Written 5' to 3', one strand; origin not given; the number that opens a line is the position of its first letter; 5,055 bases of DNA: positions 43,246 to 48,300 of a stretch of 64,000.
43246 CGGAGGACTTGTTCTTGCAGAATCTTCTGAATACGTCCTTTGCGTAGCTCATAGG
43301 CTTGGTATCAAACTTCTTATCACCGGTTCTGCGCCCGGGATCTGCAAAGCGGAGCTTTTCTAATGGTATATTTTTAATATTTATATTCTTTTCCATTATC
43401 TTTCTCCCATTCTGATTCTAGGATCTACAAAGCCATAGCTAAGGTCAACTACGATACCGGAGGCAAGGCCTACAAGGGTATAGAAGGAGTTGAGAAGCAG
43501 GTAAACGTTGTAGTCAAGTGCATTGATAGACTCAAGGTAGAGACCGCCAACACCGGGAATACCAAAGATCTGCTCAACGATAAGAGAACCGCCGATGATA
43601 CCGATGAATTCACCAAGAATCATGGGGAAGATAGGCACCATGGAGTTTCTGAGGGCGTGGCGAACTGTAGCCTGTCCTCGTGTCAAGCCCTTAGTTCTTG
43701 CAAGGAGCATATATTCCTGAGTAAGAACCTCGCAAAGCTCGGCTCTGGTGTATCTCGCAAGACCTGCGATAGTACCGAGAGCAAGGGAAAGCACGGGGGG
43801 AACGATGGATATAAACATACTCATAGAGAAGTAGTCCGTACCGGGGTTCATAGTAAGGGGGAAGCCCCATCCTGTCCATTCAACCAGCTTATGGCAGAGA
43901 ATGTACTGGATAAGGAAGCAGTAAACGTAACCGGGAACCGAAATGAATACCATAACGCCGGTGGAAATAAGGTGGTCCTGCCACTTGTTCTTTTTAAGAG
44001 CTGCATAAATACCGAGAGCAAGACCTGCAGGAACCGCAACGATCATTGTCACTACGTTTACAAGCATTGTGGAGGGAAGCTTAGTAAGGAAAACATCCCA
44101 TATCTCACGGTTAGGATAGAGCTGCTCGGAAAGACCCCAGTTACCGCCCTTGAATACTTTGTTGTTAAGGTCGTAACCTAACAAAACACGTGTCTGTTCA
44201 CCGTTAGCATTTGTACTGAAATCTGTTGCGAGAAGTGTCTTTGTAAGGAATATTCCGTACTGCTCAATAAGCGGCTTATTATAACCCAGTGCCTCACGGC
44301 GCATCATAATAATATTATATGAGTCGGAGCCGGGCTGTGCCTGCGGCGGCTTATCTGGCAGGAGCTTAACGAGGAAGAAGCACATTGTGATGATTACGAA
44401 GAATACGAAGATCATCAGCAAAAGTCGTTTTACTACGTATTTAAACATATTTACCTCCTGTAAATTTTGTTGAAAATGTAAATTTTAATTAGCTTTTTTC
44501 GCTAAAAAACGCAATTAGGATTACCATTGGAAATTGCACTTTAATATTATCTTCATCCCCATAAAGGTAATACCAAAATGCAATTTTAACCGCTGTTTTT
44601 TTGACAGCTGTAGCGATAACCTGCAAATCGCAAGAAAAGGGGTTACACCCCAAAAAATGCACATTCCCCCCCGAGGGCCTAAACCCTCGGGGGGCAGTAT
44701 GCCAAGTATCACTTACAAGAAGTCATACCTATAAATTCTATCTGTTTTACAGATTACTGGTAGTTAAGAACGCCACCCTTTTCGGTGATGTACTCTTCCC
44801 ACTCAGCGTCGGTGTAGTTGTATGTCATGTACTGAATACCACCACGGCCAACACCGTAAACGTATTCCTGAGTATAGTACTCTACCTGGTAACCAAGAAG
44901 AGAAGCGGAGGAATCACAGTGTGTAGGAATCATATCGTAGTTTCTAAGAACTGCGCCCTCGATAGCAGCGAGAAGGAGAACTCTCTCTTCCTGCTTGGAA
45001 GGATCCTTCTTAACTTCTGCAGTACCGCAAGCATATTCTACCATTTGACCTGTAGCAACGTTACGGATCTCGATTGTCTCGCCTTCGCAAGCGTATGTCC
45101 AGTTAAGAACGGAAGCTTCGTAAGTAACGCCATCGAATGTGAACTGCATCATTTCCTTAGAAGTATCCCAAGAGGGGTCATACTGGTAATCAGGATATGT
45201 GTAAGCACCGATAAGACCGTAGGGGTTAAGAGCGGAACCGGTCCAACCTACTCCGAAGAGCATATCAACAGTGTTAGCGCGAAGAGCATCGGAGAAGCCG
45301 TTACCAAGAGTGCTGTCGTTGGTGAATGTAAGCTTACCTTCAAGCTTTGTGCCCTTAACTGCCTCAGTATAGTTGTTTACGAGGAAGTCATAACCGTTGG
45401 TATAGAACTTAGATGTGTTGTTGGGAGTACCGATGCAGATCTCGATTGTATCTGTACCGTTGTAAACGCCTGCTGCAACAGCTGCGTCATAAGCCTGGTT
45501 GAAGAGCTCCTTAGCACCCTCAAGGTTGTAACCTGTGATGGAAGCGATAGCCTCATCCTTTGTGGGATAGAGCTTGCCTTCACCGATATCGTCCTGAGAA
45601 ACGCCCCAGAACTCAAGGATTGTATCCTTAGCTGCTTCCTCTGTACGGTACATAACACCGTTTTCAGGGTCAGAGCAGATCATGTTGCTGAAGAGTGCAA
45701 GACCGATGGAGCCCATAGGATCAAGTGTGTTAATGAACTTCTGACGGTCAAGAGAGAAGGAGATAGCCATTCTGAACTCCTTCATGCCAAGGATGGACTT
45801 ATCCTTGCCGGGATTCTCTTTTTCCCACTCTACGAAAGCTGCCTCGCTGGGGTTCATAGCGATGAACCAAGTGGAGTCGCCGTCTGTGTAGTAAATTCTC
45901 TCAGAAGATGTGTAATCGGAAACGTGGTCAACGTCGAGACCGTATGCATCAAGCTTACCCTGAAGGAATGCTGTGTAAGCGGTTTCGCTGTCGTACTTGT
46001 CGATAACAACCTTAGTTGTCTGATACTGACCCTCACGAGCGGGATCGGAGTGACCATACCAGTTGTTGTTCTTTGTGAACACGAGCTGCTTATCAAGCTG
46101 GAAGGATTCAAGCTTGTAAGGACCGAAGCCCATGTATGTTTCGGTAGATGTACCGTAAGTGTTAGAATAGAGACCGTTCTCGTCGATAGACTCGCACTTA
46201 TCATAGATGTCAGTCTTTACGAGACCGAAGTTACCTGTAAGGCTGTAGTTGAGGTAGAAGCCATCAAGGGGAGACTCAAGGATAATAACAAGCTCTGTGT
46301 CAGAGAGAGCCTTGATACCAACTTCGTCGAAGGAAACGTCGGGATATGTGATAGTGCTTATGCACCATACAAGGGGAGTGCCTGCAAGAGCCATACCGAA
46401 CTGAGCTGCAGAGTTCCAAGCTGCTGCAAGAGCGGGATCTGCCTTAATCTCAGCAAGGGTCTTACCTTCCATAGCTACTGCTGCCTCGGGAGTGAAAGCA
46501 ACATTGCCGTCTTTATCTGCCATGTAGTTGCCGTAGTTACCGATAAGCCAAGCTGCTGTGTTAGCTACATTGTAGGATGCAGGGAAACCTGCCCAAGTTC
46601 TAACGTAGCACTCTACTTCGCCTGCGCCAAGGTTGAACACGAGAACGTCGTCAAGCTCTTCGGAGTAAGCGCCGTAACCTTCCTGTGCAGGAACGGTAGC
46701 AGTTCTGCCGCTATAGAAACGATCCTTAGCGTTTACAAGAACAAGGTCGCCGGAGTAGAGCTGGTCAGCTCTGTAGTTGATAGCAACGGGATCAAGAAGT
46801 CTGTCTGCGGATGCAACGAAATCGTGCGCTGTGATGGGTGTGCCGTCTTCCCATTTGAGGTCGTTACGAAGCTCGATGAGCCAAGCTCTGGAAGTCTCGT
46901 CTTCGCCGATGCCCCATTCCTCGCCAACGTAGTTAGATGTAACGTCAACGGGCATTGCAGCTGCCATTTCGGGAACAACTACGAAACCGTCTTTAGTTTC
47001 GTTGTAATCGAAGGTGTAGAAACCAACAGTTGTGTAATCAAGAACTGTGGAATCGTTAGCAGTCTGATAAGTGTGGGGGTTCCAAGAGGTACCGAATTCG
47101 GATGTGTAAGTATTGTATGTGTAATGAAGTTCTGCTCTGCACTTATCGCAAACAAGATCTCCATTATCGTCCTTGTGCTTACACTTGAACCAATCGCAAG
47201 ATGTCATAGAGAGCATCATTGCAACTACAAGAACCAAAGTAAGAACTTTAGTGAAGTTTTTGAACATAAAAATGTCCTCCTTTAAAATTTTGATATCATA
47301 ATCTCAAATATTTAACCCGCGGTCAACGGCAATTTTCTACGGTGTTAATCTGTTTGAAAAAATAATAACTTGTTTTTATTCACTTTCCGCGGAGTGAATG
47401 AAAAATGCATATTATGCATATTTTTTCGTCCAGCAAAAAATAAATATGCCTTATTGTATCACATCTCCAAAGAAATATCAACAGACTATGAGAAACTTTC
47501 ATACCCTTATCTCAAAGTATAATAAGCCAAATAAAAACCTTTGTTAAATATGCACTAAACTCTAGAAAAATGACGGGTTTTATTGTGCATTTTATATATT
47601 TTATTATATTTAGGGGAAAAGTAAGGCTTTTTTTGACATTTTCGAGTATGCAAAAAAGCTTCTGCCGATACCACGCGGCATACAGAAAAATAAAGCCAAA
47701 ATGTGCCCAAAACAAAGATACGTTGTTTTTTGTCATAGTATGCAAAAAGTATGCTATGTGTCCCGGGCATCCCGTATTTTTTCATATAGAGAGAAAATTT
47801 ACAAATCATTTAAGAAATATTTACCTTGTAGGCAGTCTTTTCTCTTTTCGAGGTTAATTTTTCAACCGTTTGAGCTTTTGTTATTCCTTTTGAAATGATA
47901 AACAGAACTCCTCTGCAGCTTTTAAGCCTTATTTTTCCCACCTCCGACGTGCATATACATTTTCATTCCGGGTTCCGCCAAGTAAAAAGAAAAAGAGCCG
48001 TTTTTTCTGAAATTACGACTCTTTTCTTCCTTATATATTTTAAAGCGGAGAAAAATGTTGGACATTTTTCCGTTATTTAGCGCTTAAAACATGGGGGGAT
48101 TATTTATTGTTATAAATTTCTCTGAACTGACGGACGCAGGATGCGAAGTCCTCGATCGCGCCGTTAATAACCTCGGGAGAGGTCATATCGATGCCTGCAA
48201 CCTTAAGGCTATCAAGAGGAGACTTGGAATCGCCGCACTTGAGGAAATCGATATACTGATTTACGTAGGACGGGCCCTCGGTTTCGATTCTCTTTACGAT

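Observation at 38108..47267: Opp-like ABC importer in which every component is enlarged relative to canonical Opp/Dpp systems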

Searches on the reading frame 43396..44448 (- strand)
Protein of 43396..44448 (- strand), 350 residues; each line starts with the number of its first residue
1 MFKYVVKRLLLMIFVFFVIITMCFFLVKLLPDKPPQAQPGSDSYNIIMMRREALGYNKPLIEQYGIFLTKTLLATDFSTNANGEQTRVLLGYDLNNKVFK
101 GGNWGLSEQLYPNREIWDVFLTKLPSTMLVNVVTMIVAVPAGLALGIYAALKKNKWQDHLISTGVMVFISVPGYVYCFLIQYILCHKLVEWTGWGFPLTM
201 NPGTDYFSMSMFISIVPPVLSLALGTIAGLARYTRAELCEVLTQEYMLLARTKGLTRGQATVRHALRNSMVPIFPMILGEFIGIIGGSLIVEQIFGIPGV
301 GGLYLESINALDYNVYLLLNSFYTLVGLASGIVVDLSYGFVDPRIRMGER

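Call 3: search_protein_families(library=pfam, proteins=[window:43396-44448:-], max_evalue=0.01)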
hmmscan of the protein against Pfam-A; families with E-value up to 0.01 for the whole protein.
window:43396-44448:- (350 aa): 2 families
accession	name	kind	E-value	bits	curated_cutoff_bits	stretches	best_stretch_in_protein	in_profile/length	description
PF00528.27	BPD_transp_1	-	4e-34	118.4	26.4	1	142-346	1-183/184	Binding-protein-dependent transport system inner membrane component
PF19300.4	BPD_transp_1_N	-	2.4e-08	34.6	23.8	1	1-95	1-94/114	Binding-prot-dependent transport system membrane comp, N-term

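Call 4: search_protein_families(library=ncbifam, proteins=[window:43396-44448:-], max_evalue=0.01)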
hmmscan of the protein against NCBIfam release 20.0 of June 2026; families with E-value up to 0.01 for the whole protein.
window:43396-44448:- (350 aa): 21 families
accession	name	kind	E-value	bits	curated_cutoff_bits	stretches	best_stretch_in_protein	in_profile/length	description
NF045471.1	Opp3B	equivalog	5.3e-62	210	480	2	100-347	71-304/308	oligopeptide ABC transporter permease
NF045472.1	Opp4B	equivalog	3.4e-53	181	450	2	103-346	77-319/319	oligopeptide ABC transporter permease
NF045470.1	Opp2B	equivalog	5.9e-50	170.2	350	2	104-346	73-300/300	nickel ABC transporter permease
NF011661.0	PRK15081.1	equivalog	6.8e-44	150.6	463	2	113-347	84-305/306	glutathione ABC transporter permease GsiC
NF007008.0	PRK09471.1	equivalog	8.6e-41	140.3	388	2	102-346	73-305/306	oligopeptide ABC transporter permease OppB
TIGR02789.1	nickel_nikB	equivalog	3.8e-39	134.9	447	2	112-347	86-308/314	nickel ABC transporter permease subunit NikB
NF045469.1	Opp1B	equivalog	5.1e-37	128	380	2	112-346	87-307/307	nickel/cobalt ABC transporter permease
NF007677.0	PRK10352.1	equivalog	9.8e-37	126.7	433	2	112-349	86-310/314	nickel ABC transporter permease subunit NikB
NF043081.1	MMSYN1_0165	equivalog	7.5e-35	120.7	350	1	3-347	38-386/388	oligopeptide ABC transporter permease OppB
NF008161.0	PRK10914.1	equivalog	1.9e-28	99.6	590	2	215-347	205-337/339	dipeptide ABC transporter permease DppB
NF011712.0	PRK15133.1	subfamily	1e-23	83.9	445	2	115-349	124-363/364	microcin C ABC transporter permease YejB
NF011690.0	PRK15110.1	equivalog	9.4e-22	77.8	432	2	206-315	174-283/321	putrescine export ABC transporter permease SapB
NF045474.1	Opp2C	equivalog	1.6e-06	27.9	300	0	214-276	101-163/236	nickel transporter permease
NF045473.1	Opp1C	equivalog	2.7e-05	23.7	350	0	124-185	67-127/267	nickel/cobalt ABC transporter permease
TIGR02790.1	nickel_nikC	equivalog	2.8e-05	23.8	358.45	0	219-274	128-183/258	nickel ABC transporter permease subunit NikC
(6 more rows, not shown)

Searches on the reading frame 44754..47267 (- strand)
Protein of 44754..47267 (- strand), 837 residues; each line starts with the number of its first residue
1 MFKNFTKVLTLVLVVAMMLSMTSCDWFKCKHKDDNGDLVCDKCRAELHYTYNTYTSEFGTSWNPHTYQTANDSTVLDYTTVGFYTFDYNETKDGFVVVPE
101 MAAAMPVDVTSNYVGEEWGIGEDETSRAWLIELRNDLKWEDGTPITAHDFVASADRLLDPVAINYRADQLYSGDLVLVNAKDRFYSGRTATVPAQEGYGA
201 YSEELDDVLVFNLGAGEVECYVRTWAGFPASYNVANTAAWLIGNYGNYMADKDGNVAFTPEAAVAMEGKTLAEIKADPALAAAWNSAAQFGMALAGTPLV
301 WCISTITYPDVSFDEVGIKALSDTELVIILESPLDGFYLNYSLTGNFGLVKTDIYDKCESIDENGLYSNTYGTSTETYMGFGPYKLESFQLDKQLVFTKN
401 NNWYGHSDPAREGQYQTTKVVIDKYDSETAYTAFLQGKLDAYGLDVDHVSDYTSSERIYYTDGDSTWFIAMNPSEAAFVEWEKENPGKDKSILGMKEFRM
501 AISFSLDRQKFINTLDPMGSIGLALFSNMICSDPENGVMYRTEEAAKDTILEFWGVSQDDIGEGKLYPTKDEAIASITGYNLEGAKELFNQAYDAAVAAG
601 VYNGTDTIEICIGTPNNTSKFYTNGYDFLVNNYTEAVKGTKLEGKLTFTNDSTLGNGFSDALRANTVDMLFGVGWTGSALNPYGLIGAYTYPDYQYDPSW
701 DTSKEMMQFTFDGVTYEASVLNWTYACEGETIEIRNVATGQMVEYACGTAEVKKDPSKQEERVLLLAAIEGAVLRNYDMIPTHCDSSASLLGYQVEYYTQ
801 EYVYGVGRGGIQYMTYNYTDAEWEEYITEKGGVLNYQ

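Call 3: search_protein_families(library=pfam, proteins=[window:44754-47267:-], max_evalue=0.01)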
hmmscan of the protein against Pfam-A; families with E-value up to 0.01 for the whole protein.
window:44754-47267:- (837 aa): 1 family
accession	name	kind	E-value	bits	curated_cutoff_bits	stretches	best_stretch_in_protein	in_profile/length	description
PF00496.27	SBP_bac_5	-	4e-34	118.8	32.4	2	293-692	61-363/368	Bacterial extracellular solute-binding proteins, family 5 Middle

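Call 4: search_protein_families(library=ncbifam, proteins=[window:44754-47267:-], max_evalue=0.01)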
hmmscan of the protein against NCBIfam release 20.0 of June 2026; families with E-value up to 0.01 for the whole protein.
window:44754-47267:- (837 aa): 6 families
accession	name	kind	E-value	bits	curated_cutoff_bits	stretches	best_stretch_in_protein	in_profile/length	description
NF011684.0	PRK15104.1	equivalog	2e-10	40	947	1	114-176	86-145/543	oligopeptide ABC transporter substrate-binding protein OppA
NF045467.1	Opp4A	equivalog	2.6e-08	32.6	650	1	377-514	206-335/556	oligopeptide ABC transporter substrate-binding protein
TIGR02294.1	nickel_nikA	equivalog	3.5e-06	25.8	393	1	375-455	159-238/501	nickel ABC transporter substrate-binding protein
NF047575.1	opine_bind_CntA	exception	7.7e-06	24.7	800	1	375-527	187-331/535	staphylopine-dependent metal ABC transporter substrate-binding lipoprotein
NF007287.0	PRK09755.1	equivalog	0.00014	20.8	1098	1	116-164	82-128/535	ABC transporter substrate-binding protein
NF045468.1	Opp5A_nikA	equivalog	0.0063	15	600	0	114-159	61-103/488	nickel ABC transporter substrate-binding protein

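Call 32: search_solved_structures(query=window:44754-47267:-, show_alignments=2, max_evalue=0.001)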
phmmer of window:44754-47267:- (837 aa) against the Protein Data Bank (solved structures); distinct sequences matched with E-value up to 0.001: 19.
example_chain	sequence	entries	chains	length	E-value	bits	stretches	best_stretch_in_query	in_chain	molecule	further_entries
5kzt_A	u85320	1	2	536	9.4e-09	37.3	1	115-173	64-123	Peptide/nickel transport system substrate-binding protein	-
1b05_A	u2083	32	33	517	4.4e-08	35.1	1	114-176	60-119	PERIPLASMIC OLIGOPEPTIDE-BINDING PROTEIN | PROTEIN (OLIGO-PEPTIDE BINDING PROTEIN) | PERIPLASMIC OLIGO-PEPTIDE BINDING PROTEIN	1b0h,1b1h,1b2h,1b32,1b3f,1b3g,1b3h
9rd1_A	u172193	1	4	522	6.4e-07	31.2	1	116-175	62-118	Periplasmic oligopeptide-binding protein OppA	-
3tcf_A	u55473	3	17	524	6.5e-07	31.2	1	116-175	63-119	Periplasmic oligopeptide-binding protein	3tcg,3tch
3o9p_A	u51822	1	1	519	1.4e-06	30.1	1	124-164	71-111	Periplasmic murein peptide-binding protein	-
4toz_A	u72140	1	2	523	1.4e-06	30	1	124-164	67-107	Periplasmic murein peptide-binding protein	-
4faj_A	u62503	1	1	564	2.4e-06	29.3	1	126-182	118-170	PrgZ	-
2z23_A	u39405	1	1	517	4.1e-06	28.5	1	122-175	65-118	Periplasmic oligopeptide-binding protein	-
4gl8_A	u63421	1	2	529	4.8e-06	28.3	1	314-472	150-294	Oligopeptide ABC transporter OppAIV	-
6dqq_A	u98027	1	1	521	5.9e-06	28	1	126-183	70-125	Periplasmic oligopeptide-binding protein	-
6dqr_A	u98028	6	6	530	6e-06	28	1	126-183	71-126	Periplasmic oligopeptide-binding protein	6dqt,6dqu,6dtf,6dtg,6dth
4ony_A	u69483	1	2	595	1e-05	27.2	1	364-442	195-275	Extracellular solute-binding protein family 5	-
7z8e_A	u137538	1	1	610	2e-05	26.2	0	361-443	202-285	ABC transporter substrate-binding protein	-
4pft_A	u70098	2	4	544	2e-05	26.2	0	362-440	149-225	ABC transporter substrate-binding protein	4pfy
1vr5_A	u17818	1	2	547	2.1e-05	26.2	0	362-440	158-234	oligopeptide ABC transporter, periplasmic oligopeptide-binding protein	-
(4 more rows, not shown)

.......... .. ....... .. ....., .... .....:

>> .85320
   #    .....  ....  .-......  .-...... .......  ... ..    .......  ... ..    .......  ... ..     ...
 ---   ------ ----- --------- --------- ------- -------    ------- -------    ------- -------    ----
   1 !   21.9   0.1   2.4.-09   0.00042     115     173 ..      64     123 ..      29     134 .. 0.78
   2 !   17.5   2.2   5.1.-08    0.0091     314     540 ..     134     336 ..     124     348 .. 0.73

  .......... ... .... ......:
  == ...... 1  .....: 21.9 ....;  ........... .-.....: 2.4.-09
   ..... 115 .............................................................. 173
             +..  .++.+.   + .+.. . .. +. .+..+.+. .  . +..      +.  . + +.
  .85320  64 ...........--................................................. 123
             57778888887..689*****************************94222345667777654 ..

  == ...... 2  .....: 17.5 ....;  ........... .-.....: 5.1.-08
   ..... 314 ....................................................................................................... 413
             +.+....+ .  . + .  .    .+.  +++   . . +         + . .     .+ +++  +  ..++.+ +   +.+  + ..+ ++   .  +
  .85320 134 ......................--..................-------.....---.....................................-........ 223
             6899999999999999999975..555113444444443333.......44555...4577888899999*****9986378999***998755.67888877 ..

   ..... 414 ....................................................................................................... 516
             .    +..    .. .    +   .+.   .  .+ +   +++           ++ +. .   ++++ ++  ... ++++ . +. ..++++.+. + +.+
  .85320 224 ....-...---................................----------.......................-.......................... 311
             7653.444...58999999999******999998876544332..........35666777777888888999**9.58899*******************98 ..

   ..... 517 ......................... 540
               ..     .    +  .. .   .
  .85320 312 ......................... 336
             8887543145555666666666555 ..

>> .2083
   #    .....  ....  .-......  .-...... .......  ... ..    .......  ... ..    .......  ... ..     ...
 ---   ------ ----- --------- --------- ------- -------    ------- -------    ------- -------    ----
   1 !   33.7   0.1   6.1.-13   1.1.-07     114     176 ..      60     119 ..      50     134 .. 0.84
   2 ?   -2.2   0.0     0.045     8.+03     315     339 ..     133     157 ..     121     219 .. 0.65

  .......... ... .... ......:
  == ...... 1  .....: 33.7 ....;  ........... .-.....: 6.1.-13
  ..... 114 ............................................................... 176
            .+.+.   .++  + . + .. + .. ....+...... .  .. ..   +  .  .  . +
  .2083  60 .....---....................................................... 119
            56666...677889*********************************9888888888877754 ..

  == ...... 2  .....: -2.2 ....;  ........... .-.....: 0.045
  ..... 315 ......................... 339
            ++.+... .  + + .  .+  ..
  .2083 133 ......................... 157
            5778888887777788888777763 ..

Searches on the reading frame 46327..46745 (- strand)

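Call 53: search_protein_families(library=pfam, proteins=[window:46327-46745:-], max_evalue=10)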
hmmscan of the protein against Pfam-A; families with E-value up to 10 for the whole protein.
window:46327-46745:- (139 aa): 1 family
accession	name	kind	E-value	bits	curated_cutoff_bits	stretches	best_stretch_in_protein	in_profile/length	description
PF19076.6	CshA_repeat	-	0.018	16.1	27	1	61-89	47-75/103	Surface adhesin CshA repetitive domain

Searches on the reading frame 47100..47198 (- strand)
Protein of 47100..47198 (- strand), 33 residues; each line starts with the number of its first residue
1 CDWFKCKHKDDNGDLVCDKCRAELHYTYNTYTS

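Call 53: search_protein_families(library=pfam, proteins=[window:47100-47198:-], max_evalue=10)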
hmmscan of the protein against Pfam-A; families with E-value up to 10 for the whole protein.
window:47100-47198:- (33 aa): 4 families
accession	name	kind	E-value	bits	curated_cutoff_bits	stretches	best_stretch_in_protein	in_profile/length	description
PF18912.6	DZR_2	-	0.02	15.2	27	1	6-26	13-33/56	Double zinc ribbon domain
PF12773.13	DZR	-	0.04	14.5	27.3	1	5-25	3-23/45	Double zinc ribbon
PF21362.3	Sina_RING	-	0.046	14.3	29.3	1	11-25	16-30/35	E3 ubiquitin-protein ligase sina/sinah, RING finger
PF08273.17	Zn_Ribbon_Prim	-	0.069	13.9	23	1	2-22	13-33/37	Zinc-binding domain of primase-helicase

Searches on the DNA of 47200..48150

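Call 66: search_rna_families(source=window, start=47200, end=48150, threshold=evalue, max_evalue=1)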
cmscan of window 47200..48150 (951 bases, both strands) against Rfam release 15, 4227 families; matches with E-value up to 1: 0.
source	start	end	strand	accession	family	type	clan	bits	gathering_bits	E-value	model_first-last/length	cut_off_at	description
